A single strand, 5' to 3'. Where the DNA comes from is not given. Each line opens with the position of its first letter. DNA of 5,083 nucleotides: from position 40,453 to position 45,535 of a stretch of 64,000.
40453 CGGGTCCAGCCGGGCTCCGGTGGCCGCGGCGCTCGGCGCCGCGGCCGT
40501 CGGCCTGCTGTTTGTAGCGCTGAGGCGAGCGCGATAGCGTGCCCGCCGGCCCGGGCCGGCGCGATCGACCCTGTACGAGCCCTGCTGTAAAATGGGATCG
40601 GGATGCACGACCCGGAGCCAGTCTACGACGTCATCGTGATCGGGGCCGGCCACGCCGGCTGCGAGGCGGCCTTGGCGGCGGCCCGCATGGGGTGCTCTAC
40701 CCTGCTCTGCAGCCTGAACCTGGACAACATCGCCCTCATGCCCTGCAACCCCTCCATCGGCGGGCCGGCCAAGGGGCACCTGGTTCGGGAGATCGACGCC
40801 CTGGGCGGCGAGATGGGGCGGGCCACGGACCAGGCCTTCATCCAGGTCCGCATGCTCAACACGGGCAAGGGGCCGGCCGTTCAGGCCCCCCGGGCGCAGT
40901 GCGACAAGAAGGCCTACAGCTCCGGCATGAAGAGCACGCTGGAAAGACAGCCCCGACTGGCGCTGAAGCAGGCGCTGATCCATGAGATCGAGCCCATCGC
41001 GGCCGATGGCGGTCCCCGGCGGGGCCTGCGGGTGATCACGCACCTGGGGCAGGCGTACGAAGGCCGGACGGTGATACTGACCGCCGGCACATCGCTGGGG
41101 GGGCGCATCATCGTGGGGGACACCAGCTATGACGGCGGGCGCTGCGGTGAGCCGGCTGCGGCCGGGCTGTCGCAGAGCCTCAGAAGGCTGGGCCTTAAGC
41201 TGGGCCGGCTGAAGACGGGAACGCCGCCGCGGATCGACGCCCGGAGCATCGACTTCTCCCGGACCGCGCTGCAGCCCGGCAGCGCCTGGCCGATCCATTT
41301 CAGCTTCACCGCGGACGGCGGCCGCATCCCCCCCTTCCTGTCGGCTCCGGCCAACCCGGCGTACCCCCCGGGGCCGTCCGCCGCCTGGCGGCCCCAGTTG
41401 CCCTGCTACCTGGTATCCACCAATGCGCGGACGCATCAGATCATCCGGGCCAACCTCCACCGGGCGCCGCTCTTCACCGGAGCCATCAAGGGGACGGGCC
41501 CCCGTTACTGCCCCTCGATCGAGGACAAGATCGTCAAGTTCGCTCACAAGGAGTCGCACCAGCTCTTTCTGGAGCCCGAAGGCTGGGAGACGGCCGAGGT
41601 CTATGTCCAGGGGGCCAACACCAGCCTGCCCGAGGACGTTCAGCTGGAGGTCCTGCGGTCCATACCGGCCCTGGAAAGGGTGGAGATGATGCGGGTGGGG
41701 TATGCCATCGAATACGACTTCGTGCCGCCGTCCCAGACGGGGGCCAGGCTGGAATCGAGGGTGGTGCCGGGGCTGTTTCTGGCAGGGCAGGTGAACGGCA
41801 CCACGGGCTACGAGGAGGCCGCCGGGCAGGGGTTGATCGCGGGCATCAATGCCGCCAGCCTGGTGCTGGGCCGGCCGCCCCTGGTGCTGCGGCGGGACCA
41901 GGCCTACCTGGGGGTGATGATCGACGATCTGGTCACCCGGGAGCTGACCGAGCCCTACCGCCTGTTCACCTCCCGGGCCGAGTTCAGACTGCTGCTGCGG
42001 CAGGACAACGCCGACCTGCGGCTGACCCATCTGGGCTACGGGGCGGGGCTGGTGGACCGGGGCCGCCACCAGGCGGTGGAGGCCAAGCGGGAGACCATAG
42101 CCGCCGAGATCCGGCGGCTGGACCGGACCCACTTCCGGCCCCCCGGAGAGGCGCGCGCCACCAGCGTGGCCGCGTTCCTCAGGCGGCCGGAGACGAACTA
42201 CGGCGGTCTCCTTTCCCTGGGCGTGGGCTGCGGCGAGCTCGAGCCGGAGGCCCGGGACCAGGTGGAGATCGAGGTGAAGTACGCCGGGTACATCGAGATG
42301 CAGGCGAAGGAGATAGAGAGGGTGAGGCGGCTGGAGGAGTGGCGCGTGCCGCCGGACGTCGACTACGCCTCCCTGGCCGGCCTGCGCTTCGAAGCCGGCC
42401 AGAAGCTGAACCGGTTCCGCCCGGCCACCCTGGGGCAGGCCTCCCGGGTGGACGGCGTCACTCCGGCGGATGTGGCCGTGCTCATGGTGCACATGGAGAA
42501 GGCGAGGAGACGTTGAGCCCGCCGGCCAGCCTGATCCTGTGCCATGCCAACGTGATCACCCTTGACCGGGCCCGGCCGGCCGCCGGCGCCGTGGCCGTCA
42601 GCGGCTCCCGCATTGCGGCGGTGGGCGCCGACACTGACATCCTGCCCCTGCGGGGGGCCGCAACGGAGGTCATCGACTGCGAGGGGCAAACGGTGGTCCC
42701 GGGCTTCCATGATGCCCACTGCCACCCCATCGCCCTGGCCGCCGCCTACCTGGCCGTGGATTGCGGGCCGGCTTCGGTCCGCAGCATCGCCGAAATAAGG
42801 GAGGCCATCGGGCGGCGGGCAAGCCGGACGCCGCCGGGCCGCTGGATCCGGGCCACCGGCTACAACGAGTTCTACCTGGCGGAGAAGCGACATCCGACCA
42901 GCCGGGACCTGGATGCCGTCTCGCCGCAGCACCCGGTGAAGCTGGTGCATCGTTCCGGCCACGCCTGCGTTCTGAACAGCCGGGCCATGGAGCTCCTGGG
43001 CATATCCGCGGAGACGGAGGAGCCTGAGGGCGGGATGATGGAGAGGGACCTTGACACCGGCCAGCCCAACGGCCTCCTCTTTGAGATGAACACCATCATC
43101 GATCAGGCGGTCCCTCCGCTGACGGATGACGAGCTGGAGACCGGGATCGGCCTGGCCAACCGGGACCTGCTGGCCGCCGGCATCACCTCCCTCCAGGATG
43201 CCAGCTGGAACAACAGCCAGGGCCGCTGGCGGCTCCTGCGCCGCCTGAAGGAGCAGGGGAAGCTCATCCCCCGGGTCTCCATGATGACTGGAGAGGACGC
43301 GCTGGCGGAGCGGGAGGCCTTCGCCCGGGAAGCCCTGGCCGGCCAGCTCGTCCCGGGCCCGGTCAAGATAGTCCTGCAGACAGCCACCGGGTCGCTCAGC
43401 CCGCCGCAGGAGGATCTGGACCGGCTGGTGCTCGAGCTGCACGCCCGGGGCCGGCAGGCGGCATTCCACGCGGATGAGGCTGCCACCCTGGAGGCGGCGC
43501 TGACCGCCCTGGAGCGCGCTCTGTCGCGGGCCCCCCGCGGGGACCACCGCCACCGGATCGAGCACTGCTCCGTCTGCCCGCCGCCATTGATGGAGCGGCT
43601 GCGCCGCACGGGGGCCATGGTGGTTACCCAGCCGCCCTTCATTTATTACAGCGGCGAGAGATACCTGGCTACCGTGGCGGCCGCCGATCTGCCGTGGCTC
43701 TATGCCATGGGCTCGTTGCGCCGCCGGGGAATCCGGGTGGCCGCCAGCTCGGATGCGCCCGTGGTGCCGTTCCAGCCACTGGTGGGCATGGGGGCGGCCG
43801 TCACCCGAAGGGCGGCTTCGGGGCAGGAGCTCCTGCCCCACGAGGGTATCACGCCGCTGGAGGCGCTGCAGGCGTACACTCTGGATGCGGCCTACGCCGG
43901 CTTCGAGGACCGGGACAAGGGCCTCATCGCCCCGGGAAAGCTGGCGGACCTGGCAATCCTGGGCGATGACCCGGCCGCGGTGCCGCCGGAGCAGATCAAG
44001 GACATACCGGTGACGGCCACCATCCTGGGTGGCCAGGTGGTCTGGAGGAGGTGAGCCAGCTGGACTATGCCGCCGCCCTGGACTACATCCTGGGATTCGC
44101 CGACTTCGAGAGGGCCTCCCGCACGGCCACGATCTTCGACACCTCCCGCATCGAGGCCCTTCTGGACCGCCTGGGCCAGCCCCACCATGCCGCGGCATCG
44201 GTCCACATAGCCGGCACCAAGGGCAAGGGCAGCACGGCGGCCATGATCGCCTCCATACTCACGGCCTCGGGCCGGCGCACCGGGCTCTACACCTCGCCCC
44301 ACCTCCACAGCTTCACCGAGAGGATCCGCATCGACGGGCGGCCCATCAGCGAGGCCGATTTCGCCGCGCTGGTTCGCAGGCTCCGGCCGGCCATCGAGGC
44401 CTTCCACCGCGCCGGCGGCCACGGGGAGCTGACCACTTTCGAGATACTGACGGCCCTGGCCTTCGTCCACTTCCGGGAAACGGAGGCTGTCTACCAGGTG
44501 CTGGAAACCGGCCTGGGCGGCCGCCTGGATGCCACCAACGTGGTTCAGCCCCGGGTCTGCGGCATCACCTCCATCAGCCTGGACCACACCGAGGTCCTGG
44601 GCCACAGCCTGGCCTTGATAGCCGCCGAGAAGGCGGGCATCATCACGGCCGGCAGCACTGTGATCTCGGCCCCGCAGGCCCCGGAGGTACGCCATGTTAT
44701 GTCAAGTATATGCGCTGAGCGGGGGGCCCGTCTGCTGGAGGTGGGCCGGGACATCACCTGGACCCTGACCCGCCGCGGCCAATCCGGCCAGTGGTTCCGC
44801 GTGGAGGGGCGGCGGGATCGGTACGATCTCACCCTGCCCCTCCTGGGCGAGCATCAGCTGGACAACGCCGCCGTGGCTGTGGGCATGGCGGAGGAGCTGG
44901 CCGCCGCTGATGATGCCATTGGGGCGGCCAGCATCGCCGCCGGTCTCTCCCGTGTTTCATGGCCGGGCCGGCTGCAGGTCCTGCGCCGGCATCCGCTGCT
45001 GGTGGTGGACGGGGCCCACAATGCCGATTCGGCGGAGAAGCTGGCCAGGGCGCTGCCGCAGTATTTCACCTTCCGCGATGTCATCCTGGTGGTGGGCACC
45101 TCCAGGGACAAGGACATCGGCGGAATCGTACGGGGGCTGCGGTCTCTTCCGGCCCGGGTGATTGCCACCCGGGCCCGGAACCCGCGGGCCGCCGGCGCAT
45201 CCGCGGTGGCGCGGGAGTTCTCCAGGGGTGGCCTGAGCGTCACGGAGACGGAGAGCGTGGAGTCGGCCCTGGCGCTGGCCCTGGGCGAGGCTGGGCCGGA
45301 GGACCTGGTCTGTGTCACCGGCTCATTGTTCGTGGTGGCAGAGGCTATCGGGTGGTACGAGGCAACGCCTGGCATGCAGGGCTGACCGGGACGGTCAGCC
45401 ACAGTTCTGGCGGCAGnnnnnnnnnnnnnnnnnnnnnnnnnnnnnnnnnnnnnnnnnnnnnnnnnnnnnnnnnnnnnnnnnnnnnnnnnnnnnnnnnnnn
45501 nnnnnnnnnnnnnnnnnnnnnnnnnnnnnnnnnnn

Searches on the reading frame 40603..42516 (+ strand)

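Call 12: search_protein_families(library=pfam, proteins=[window:40603-42516:+], max_evalue=0.001)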
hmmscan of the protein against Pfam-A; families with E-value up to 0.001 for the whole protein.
window:40603-42516:+ (637 aa): 6 families
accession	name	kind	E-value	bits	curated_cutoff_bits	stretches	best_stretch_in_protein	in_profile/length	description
PF01134.28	GIDA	-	1.6e-151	505.3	22.1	1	9-424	1-390/391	Glucose inhibited division protein A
PF13932.14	SAM_GIDA_C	-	1.7e-22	79.4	27.1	1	572-628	1-57/57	tRNA modifying enzyme MnmG/GidA C-terminal helical bundle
PF21680.2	GIDA_C_1st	-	2.1e-15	57.7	24.7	1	488-567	3-95/96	tRNA modifying enzyme MnmG/GidA C-terminal helical domain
PF12831.13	FAD_oxidored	-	1.1e-06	28.7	27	1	9-37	1-29/416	FAD dependent oxidoreductase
PF07992.20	Pyr_redox_2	-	5.6e-05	23.1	26.1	1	8-50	1-42/291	Pyridine nucleotide-disulphide oxidoreductase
PF01262.27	AlaDh_PNT_C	-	0.00064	19.6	23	0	9-41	30-62/214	Alanine dehydrogenase/PNT, C-terminal domain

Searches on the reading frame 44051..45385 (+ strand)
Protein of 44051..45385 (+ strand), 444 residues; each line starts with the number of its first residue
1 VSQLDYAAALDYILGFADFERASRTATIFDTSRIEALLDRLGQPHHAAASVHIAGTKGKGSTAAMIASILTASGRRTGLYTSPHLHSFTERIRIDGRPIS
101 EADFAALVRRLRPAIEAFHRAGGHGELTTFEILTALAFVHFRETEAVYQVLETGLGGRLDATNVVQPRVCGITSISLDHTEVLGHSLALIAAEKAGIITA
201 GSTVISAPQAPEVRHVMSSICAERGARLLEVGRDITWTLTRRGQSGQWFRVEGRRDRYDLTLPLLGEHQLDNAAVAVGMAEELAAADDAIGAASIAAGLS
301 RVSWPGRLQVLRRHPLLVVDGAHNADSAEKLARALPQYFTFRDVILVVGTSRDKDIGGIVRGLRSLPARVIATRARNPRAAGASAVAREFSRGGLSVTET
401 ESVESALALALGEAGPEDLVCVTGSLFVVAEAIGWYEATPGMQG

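Call 12: search_protein_families(library=pfam, proteins=[window:44051-45385:+], max_evalue=0.001)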
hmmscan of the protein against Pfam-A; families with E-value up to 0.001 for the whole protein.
window:44051-45385:+ (444 aa): 2 families
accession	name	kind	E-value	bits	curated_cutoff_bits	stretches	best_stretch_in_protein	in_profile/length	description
PF02875.26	Mur_ligase_C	-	7.5e-21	75.7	28.4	1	306-425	1-126/127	Mur ligase, glutamate ligase domain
PF08245.18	Mur_ligase_M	-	1.9e-11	44.7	24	1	53-280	1-200/200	Mur ligase middle domain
